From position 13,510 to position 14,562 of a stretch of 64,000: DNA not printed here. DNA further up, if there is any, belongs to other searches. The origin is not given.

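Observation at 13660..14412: AT-rich RlmJ/DUF519-like gene with a broken DPPY motif wedged inside the hom-thrC operon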

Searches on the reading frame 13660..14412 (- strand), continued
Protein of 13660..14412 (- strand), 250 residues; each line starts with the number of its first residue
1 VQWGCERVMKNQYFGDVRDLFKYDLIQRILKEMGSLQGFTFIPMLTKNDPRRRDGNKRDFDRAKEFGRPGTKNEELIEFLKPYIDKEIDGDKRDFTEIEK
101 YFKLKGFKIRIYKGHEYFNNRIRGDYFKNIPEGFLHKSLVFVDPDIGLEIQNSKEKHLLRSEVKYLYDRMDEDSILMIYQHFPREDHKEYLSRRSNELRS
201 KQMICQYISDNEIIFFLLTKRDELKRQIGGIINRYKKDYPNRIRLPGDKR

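Call 58: search_protein_families(library=pfam, proteins=[P0260, P0268, P0318, P0320, P0383, P0324, P0338, P0327, P0310, P0039], max_evalue=0.01)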
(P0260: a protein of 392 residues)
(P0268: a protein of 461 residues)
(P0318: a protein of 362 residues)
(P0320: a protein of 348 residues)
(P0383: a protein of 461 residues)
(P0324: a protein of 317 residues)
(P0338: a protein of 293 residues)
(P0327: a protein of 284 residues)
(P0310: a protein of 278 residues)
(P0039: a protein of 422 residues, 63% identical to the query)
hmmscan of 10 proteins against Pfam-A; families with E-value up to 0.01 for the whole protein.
P0260 (392 aa): 0 families

P0268 (461 aa): 0 families

P0318 (362 aa): 1 family
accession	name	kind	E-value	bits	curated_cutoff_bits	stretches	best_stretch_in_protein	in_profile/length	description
PF20033.5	DUF6438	-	0.0086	16.8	30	0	257-327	21-93/116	Domain of unknown function (DUF6438)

P0320 (348 aa): 2 families
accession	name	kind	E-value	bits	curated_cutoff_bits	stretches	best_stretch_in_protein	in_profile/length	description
PF02803.24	Thiolase_C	-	7.4e-49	164.9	27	1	227-346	3-122/123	Thiolase, C-terminal domain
PF22691.2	Thiolase_C_1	-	0.0056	16.9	28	0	293-331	83-120/144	Thiolase C-terminal domain-like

P0383 (461 aa): 2 families
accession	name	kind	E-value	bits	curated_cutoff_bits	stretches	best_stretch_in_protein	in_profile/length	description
PF13878.12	zf-C2H2_3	-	3.6e-06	27.1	27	1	243-269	13-39/40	zinc-finger of acetyl-transferase ESCO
PF13880.12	Acetyltransf_13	-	0.0049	17.1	22.8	1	386-412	7-33/69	ESCO1/2 acetyl-transferase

P0324 (317 aa): 0 families

P0338 (293 aa): 0 families

P0327 (284 aa): 0 families

P0310 (278 aa): 0 families

P0039 (422 aa): 11 families
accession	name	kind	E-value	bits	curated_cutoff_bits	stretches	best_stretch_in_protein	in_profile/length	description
PF13671.12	AAA_33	-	3.8e-24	86.1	27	1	246-393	2-142/143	AAA domain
PF13238.12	AAA_18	-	2.9e-08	34.7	29.4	1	246-376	1-117/128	AAA domain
PF06414.18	Zeta_toxin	-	2.2e-07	31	22.3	1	232-390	8-162/199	Zeta toxin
PF13207.12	AAA_17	-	4.6e-06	27.4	27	1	250-376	2-128/136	AAA domain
PF01591.24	6PF2K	-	5.4e-06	26.3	27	1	237-364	7-139/223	6-phosphofructo-2-kinase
PF08433.16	KTI12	-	8.9e-06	25.8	22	1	246-381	4-125/271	Chromatin associated protein KTI12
PF13189.12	Cytidylate_kin2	-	8.4e-05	23.3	28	1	250-336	6-79/176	Cytidylate kinase-like family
PF01712.25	dNK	-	0.00028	21.2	27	1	248-330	3-83/203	Deoxynucleoside kinase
PF00004.35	AAA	-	0.0024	18.7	21.2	0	248-280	3-35/131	ATPase family associated with various cellular activities (AAA)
PF02223.23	Thymidylate_kin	-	0.0033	17.6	27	0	250-273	3-26/185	Thymidylate kinase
PF13401.12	AAA_22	-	0.0062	17.3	27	0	242-273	4-38/130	AAA domain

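Call 76: find_related_loci(query=A2, collection=viral_contigs, flank=5000)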
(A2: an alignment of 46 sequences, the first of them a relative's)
Query A2 (242 aa) in viral_contigs; peptide patterns used: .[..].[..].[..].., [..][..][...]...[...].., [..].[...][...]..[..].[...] (x = any residue, [..] = any of these).
76 stretches matched a pattern; 2 encode a relative of the query (tblastn E <= 1e-3); 2 distinct loci.
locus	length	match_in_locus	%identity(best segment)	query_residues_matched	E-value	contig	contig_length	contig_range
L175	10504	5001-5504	28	1-175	9e-14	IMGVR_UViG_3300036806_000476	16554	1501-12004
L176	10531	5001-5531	24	1-185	9e-6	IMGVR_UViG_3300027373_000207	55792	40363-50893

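Call 77: search_dna_similar(query=P0001, collection=plasmids, mode=protein, max_evalue=0.001, max_rows=15)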
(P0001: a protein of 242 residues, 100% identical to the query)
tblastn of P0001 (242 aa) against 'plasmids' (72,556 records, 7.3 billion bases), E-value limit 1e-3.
Records with a match: 1; places in all: 1; records where one place covers at least 80% of the query: 1.
Best place of each record, by identity: <60% 1.
By first word of the organism name: Azospirillum 1.
By predicted mobility (MOB-suite, as given by PLSDB): mobilizable 1.
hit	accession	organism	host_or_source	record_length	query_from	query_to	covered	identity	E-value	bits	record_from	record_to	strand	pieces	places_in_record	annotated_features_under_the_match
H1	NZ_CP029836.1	Azospirillum ramasamyi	single cell,Cow dung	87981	1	214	88%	22.4%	3e-8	61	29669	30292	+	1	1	hypothetical protein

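Call 78: search_dna_similar(query=P0001, collection=phages, mode=protein, max_evalue=0.001, max_rows=15)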
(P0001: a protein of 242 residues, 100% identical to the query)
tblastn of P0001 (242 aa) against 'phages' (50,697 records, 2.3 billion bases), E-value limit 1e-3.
No match.

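Call 79: get_annotated_region(hit=H1, flank=6000)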
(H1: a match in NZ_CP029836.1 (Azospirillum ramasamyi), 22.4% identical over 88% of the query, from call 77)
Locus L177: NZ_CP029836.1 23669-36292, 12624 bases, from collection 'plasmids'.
description: Azospirillum ramasamyi strain M2T2B2 plasmid unnamed6, complete sequence
organism: Azospirillum ramasamyi (NCBI taxid 682998)
taxonomy: Bacteria; Pseudomonadota; Alphaproteobacteria; Rhodospirillales; Azospirillaceae; Azospirillum; Azospirillum ramasamyi
host: -; source: single cell,Cow dung; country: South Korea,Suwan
typing (MOB-suite, as given by PLSDB): mobilizable; relaxase MOBP
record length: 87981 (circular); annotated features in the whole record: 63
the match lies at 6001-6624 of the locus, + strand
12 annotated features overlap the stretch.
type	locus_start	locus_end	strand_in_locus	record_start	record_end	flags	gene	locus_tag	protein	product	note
CDS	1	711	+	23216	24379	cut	-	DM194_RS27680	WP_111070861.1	DNA-binding protein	-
CDS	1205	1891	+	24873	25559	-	-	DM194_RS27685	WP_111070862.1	hypothetical protein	-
CDS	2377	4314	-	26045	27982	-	-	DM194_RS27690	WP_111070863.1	hypothetical protein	-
CDS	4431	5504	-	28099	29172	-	-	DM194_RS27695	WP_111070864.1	DUF3644 domain-containing protein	-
CDS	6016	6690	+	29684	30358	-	-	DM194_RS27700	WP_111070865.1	hypothetical protein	-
CDS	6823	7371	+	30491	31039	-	-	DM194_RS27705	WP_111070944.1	hypothetical protein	-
CDS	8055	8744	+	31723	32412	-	-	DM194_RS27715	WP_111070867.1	sce7726 family protein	-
CDS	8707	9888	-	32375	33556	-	-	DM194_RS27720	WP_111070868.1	hypothetical protein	-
CDS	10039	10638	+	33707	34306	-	-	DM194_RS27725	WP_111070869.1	sigma-70 family RNA polymerase sigma factor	-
CDS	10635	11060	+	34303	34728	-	-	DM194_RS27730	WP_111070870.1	hypothetical protein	-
CDS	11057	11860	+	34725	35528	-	-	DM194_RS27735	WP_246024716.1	ImmA/IrrE family metallo-endopeptidase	-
CDS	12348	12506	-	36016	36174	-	-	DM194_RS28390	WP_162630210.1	hypothetical protein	-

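Call 80: predict_structure(protein=P0260)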
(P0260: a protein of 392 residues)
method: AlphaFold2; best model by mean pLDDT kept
length: 392 residues; sequences in the alignment: 1
mean_pLDDT: 35.7   pTM: 0.31
mean pLDDT of the five models: 35.7, 34.5, 33.4, 28.8, 28.2
residues with pLDDT >= 90: 0; 70-90: 0; 50-70: 41; < 50: 351
segments of 3 or more residues with pLDDT < 50: 1-71, 73-146, 160-198, 219-339, 347-375, 377-392
pLDDT, mean of each block of 10 residues (from residue 1): 25 41 43 31 23 29 44 44 43 27 25 26 34 28 49 52 32 32 44 41 58 52 40 29 32 23 23 33 32 26 26 37 38 37 46 29 34 44 43 36
secondary structure, 60 per line:
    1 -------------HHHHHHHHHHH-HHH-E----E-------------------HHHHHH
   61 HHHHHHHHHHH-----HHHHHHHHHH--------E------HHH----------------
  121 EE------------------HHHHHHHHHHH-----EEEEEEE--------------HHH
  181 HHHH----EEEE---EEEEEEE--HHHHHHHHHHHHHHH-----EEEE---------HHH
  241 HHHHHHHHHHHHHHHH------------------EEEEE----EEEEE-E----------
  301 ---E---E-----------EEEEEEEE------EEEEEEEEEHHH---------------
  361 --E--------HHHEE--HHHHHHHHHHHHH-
elements in order: H14-24 H55-71 H77-86 H141-151 E157-163 H178-184 E189-192 E196-202 H205-219 E225-228 H238-256 E275-279 E284-288 E320-327 E334-342 H379-391

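Call 84: fold_search(model_id=the predicted structure, library=viral)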
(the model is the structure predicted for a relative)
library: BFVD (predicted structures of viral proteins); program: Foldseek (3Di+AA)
matches with E <= 10: 871; with E <= 0.001: 1
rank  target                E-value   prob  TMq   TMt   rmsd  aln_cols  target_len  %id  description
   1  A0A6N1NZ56            1.3e-04  1.00  0.38  0.33   8.8       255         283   12  Spermidine synthase [Tupanvirus soda lake]
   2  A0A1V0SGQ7            1.5e-03  0.87  0.32  0.12  14.6       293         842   13  FtsJ-like methyltransferase [Hokovirus HKV1]
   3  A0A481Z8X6            2.2e-03  0.95  0.33  0.17   8.2       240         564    8  Ribonuclease III [Pithovirus LCPAC302]
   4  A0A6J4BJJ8            2.4e-03  0.96  0.38  0.16   7.1       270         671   10  Methyltransferase [Hadaka virus 1]
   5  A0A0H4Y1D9            2.8e-03  0.77  0.31  0.20  14.1       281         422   10  Uncharacterized protein [Salmon gill poxvirus]
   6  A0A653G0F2            3.6e-03  0.41  0.24  0.23  15.4       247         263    8  (no name in the UniProt tables at hand)
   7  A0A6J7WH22            5.5e-03  0.91  0.34  0.40   8.8       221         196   12  Uncharacterized protein [uncultured Caudovirales phage]
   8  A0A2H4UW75            7.0e-03  0.80  0.36  0.21  13.7       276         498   12  FtsJ-like methyltransferase [Bodo saltans virus]
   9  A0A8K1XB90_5          7.0e-03  0.80  0.34  0.08  11.4       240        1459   10  (no name in the UniProt tables at hand)
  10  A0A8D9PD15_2          7.4e-03  0.90  0.36  0.11  10.0       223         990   10  RNA-directed RNA polymerase [Armillaria mellea negative strand RNA virus 2]
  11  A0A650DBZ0            8.4e-03  0.96  0.39  0.19   6.9       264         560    9  (no name in the UniProt tables at hand)
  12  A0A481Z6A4            9.5e-03  0.72  0.30  0.16   9.9       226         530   10  Ribonuclease III [Pithovirus LCPAC104]
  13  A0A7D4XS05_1          9.5e-03  0.63  0.30  0.09  11.0       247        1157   12  (no name in the UniProt tables at hand)
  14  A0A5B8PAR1            1.0e-02  0.84  0.31  0.10   7.4       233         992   12  Alphavirus-like MT domain-containing protein [Megastigmus ssRNA virus]
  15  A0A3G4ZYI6            1.2e-02  0.66  0.35  0.17  12.9       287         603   10  FtsJ-like methyltransferase [Gaeavirus sp.]
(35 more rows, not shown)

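Call 87: search_protein_families(library=pfam, alignment_id=A3, max_evalue=0.001)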
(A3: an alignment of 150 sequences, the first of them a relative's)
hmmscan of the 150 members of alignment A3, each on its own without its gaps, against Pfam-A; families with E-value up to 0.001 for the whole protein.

A. member 1, L122:4781-4948:- (55 aa): 0 families

B. families by the number of members that match (of 150 scanned): 83 families (the first 25 are shown)
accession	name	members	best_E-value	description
PF07927.17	HicA_toxin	3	6.6e-22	HicA toxin of bacterial toxin-antitoxin,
PF01381.28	HTH_3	3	7.5e-15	Helix-turn-helix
PF13560.12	HTH_31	3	3.8e-12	Helix-turn-helix domain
PF12844.13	HTH_19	3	5.5e-11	Helix-turn-helix domain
PF01867.21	Cas_Cas1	2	3.4e-51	CRISPR associated protein Cas1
PF01541.30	GIY-YIG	2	1.4e-18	GIY-YIG catalytic domain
PF13419.12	HAD_2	2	3.5e-18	Haloacid dehalogenase-like hydrolase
PF00702.32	Hydrolase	2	3.2e-17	haloacid dehalogenase-like hydrolase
PF15919.11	HicB_lk_antitox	2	4.2e-12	HicB_like antitoxin of bacterial toxin-antitoxin system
PF01909.29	NTP_transf_2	2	5.4e-12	Nucleotidyltransferase domain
PF18765.7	Polbeta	2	1.4e-11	Polymerase beta, Nucleotidyltransferase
PF13443.12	HTH_26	2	9.8e-09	Cro/C1-type HTH DNA-binding domain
PF21748.3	UPF0150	2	3.7e-06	UPF0150-like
PF22600.2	MTPAP-like_central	2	4.3e-05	Poly(A) RNA polymerase, mitochondrial-like, central palm domain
PF00378.25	ECH_1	1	2.3e-38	Enoyl-CoA hydratase/isomerase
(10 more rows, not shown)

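Call 88: search_protein_families(library=padloc, alignment_id=A2, max_evalue=0.01)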
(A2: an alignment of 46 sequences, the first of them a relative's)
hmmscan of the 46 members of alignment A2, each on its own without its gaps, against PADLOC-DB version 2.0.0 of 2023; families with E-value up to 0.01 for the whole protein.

A. member 1, P0001 (242 aa): 0 families

B. families by the number of members that match (of 46 scanned): 4 families
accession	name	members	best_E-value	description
PDLC03778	RT_UG39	1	0.0034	DRT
PDLC04220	HEC-02B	1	0.004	-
PDLC02394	pAgo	1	0.0084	-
PDLC03247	MTase_II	1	0.01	Type II methyltransferase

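Call 90: find_encoding_contigs(protein=P0003, flank=4000, max_places=1)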
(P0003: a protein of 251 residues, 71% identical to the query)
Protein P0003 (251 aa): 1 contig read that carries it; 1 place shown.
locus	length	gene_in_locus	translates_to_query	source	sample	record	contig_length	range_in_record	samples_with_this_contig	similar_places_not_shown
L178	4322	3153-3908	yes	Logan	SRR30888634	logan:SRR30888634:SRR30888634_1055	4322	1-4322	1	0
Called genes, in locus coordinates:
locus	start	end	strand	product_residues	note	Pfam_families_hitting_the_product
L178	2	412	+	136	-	?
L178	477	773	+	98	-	PF01084:Ribosomal_S18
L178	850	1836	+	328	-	PF13624:SurA_N_3 (faint), PF13145:Rotamase_2 (weak), PF00639:Rotamase, PF13616:Rotamase_3 (weak)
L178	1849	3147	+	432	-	PF03447:NAD_binding_3, PF00742:Homoserine_dh, PF01842:ACT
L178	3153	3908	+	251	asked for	-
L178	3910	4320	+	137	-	?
